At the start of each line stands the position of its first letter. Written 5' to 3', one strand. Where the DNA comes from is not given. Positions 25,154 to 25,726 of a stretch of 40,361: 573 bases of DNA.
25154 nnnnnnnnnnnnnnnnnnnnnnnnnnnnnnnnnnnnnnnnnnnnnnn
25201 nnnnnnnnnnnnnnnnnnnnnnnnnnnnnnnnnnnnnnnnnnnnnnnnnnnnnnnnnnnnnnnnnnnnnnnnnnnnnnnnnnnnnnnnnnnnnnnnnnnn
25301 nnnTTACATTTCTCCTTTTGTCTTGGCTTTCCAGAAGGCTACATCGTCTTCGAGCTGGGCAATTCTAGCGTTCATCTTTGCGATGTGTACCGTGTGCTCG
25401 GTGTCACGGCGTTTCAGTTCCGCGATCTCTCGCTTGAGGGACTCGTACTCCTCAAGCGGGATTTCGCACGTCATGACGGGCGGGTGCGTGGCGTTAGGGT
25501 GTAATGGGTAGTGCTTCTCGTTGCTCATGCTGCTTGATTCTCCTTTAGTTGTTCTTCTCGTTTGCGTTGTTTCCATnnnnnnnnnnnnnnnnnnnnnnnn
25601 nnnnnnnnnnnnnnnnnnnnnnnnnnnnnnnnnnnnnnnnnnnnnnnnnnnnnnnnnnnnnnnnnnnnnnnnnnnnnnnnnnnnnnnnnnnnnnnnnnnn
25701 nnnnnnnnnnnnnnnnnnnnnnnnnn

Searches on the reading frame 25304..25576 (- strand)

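Call 10: search_protein_families(library=phrogs, proteins=[window:25304-25576:-])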
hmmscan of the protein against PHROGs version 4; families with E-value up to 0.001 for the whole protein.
window:25304-25576:- (90 aa): 0 families

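Call 24: search_protein_families(library=pfam, max_evalue=0.01, proteins=[window:25304-25576:-])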
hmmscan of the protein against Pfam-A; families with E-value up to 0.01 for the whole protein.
window:25304-25576:- (90 aa): 2 families
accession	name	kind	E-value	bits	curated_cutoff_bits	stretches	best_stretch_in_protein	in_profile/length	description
PF06005.17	ZapB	-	0.0011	19.8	31.5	1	41-85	17-61/71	Cell division protein ZapB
PF15458.11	NTR2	-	0.0075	16.4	27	1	2-76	157-226/230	Nineteen complex-related protein 2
